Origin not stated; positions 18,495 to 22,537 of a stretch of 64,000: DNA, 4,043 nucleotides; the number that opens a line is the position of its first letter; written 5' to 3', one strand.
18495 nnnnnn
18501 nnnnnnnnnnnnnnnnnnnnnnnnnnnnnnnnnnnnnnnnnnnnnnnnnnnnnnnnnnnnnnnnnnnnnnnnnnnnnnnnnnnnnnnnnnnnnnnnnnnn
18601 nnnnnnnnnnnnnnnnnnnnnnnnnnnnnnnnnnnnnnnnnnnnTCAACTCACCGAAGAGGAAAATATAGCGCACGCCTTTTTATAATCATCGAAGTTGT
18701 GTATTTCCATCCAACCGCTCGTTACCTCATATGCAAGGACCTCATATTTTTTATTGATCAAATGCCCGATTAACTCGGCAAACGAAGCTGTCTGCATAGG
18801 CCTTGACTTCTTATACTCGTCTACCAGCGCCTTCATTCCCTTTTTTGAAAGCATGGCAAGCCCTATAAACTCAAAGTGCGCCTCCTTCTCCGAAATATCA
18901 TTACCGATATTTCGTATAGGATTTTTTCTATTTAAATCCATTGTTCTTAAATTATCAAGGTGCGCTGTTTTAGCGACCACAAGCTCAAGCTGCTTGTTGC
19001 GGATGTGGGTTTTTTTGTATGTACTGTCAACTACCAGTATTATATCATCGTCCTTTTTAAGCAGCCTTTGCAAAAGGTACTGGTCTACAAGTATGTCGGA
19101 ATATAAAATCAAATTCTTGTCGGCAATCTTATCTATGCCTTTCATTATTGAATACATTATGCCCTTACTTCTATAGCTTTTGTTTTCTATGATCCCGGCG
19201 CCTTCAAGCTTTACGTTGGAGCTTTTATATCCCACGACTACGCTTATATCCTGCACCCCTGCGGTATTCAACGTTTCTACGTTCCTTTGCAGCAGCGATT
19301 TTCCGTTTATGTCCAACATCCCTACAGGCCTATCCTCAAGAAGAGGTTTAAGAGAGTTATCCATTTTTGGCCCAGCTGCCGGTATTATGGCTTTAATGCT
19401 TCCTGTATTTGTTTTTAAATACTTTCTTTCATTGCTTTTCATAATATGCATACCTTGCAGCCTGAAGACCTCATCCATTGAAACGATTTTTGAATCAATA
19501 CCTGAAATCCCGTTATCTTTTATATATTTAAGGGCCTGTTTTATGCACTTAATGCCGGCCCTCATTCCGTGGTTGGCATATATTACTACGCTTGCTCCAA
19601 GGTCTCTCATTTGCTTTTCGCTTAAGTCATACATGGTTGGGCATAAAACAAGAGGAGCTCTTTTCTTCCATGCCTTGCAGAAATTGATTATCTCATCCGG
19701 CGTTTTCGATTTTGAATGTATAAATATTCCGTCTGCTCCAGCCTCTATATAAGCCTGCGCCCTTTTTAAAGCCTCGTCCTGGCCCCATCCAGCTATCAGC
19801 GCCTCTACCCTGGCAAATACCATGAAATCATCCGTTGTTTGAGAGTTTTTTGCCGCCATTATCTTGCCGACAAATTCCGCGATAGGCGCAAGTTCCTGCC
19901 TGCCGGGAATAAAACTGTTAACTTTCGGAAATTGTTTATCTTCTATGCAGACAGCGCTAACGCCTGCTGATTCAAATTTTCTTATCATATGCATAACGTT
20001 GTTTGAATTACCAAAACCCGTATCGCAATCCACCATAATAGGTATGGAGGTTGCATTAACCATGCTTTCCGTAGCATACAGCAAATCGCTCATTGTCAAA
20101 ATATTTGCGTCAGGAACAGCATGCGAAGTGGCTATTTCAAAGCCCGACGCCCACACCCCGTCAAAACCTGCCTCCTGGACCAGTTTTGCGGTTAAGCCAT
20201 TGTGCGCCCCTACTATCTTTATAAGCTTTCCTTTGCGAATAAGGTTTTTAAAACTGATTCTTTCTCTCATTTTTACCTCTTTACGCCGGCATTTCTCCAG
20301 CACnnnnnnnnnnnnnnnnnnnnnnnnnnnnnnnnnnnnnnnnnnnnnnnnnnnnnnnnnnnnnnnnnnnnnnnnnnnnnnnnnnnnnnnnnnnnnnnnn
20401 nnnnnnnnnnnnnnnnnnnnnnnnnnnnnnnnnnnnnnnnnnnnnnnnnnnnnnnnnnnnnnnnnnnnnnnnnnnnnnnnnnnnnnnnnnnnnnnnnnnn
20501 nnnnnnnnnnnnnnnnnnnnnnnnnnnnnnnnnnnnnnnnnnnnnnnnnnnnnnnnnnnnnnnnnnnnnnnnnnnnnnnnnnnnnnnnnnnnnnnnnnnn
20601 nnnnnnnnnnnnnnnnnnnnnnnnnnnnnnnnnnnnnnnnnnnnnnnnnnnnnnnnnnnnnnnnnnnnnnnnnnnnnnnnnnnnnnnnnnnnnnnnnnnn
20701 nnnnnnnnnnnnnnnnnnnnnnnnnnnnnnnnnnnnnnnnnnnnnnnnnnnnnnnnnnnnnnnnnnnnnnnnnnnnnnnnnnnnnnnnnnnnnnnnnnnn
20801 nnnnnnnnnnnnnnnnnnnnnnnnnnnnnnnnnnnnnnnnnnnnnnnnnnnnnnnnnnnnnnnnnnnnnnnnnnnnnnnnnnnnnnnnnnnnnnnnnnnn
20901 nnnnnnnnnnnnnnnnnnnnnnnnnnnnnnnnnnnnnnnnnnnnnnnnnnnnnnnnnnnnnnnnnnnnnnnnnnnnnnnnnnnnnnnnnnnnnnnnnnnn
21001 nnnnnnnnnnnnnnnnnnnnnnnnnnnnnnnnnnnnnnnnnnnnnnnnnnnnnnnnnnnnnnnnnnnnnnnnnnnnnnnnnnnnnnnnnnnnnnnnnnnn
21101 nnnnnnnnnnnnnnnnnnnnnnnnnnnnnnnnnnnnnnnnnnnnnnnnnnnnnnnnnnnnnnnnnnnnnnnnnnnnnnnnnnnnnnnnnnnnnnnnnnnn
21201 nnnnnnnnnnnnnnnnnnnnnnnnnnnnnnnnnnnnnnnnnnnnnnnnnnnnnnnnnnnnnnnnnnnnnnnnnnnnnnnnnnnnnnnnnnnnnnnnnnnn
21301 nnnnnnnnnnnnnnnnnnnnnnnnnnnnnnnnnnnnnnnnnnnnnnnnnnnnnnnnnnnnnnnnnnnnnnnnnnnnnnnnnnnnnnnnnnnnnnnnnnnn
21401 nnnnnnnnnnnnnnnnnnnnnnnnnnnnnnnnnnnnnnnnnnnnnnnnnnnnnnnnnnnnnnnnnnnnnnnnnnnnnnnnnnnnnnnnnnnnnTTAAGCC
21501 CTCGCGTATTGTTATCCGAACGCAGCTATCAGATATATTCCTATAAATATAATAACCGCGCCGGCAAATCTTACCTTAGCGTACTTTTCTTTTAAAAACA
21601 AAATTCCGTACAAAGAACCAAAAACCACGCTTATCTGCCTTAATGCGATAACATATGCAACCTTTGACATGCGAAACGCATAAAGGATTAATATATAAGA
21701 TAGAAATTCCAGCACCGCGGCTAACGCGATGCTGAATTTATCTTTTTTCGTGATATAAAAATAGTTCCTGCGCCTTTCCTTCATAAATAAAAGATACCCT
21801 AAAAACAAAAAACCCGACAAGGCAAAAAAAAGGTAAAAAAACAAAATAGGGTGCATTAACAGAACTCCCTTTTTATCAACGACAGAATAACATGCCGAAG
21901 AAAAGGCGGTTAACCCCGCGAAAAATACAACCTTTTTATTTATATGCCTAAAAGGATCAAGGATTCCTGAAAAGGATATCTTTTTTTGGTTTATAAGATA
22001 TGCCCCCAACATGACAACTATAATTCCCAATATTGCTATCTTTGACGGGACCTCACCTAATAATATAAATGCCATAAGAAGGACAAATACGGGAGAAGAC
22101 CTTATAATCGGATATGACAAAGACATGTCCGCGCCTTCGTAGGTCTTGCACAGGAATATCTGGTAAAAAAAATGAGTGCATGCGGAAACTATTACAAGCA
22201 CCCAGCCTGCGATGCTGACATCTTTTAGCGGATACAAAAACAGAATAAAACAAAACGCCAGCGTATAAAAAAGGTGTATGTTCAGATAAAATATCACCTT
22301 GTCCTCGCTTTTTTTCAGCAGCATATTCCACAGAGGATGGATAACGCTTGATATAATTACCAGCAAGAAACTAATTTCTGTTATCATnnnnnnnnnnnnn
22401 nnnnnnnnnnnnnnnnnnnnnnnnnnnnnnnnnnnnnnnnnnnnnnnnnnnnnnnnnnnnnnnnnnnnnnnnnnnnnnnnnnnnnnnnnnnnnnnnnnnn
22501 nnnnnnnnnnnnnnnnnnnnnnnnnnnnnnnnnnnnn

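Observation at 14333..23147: Translationally coupled phosphonate module (PepM-cytidylyltransferase fusion, Ppd, radical SAM) lacking the canonical third enzyme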

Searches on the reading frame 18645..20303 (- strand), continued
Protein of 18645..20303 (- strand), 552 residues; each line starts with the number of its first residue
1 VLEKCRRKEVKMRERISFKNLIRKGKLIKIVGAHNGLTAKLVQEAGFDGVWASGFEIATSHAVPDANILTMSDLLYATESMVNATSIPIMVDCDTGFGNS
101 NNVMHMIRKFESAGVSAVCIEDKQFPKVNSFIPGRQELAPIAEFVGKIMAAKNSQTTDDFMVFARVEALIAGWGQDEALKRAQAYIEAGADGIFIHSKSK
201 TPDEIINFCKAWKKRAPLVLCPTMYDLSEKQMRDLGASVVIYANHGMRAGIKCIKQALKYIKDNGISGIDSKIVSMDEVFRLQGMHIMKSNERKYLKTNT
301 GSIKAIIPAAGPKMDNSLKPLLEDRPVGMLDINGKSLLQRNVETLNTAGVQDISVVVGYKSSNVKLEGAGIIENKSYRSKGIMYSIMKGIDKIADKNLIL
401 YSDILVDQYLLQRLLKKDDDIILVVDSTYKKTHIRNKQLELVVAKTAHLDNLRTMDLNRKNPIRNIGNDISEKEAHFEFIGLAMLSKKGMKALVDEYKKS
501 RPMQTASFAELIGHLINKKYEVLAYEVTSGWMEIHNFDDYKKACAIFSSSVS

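Call 41: find_encoding_contigs(protein=P0165, flank=10000, max_places=1)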
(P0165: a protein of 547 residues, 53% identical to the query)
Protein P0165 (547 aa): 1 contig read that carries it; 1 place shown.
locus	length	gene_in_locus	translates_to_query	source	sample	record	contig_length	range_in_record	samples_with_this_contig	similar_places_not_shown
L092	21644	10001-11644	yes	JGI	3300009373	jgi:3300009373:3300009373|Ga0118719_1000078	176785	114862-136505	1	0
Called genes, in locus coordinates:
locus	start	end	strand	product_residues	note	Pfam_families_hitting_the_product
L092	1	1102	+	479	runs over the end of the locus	PF02310:B12-binding, PF04055:Radical_SAM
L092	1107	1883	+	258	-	-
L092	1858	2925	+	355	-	PF00485:PRK, PF08282:Hydrolase_3 (weak)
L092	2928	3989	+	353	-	-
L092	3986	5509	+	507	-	PF02310:B12-binding, PF04055:Radical_SAM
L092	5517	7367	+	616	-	PF13522:GATase_6, PF13537:GATase_7, PF00733:Asn_synthase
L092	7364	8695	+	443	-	-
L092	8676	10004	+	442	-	PF00884:Sulfatase, PF01663:Phosphodiest (weak), PF16347:SGSH_C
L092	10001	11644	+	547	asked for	PF13714:PEP_mutase, PF12804:NTP_transf_3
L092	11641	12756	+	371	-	PF02776:TPP_enzyme_N, PF02775:TPP_enzyme_C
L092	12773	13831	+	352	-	PF00465:Fe-ADH, PF13685:Fe-ADH_2, PF25137:ADH_Fe_C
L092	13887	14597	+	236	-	PF00483:NTP_transferase, PF12804:NTP_transf_3, PF20202:DUF6564 (weak)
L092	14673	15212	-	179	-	PF00293:NUDIX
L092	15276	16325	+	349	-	PF08003:Methyltransf_9 (weak), PF02353:CMAS (weak), PF07021:MetW, PF13489:Methyltransf_23, PF13847:Methyltransf_31, PF08241:Methyltransf_11, PF08242:Methyltransf_12, PF13649:Methyltransf_25, +3 more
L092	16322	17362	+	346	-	PF00535:Glycos_transf_2, PF13641:Glyco_tranf_2_3, PF13632:Glyco_trans_2_3 (weak)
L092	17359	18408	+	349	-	PF01073:3Beta_HSD, PF01370:Epimerase, PF02719:Polysacc_synt_2, PF04321:RmlD_sub_bind, PF07993:NAD_binding_4, PF16363:GDP_Man_Dehyd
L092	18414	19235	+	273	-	PF13489:Methyltransf_23, PF01209:Ubie_methyltran (weak), PF02353:CMAS (weak), PF09445:Methyltransf_15, PF13847:Methyltransf_31, PF08241:Methyltransf_11, PF08242:Methyltransf_12, PF13649:Methyltransf_25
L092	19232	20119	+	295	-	-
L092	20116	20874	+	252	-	PF02540:NAD_synthase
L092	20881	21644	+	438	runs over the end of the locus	PF02826:2-Hacid_dh_C (faint), PF03446:NAD_binding_2 (faint), PF03721:UDPG_MGDP_dh_N, PF03807:F420_oxidored (faint), PF00984:UDPG_MGDP_dh, PF03720:UDPG_MGDP_dh_C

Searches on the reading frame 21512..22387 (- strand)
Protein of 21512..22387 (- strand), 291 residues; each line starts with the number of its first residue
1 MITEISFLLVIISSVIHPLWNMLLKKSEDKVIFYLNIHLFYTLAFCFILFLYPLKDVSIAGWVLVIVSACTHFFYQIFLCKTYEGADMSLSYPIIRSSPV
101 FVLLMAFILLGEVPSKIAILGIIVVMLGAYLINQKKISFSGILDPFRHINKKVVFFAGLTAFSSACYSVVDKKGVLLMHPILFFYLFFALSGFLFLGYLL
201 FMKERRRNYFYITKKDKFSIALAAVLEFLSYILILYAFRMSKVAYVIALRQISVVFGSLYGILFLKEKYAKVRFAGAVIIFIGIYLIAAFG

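Call 4: search_protein_families(library=pfam, proteins=[window:21512-22387:-], max_evalue=0.01)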
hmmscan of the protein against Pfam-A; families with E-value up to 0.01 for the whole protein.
window:21512-22387:- (291 aa): 3 families
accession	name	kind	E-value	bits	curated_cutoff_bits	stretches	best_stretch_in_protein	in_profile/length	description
PF00892.27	EamA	-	1.8e-25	90.3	28.2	2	153-288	3-134/135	EamA-like transporter family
PF06800.18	Sugar_transport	-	2.4e-05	24.3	26.3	1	42-287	35-270/280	Sugar transport protein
PF03151.22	TPT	-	0.005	16.7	30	0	36-140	36-143/291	Triose-phosphate Transporter family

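Call 5: search_protein_families(library=ncbifam, proteins=[window:21512-22387:-], max_evalue=0.01)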
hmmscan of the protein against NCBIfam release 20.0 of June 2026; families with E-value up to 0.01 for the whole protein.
window:21512-22387:- (291 aa): 3 families
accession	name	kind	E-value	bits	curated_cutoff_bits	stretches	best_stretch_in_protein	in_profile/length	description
TIGR03340.1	phn_DUF6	hypoth_equivalog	1.2e-42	146.5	288.15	1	6-286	2-280/281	phosphonate utilization associated putative membrane protein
TIGR00950.1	2A78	equivalog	2.8e-10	40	230.2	1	39-283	22-262/264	carboxylate/amino acid/amine transporter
NF002816.2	PRK02971.1-2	equivalog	0.0095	16.4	99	1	79-135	61-119/120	4-amino-4-deoxy-L-arabinose-phosphoundecaprenol flippase subunit ArnF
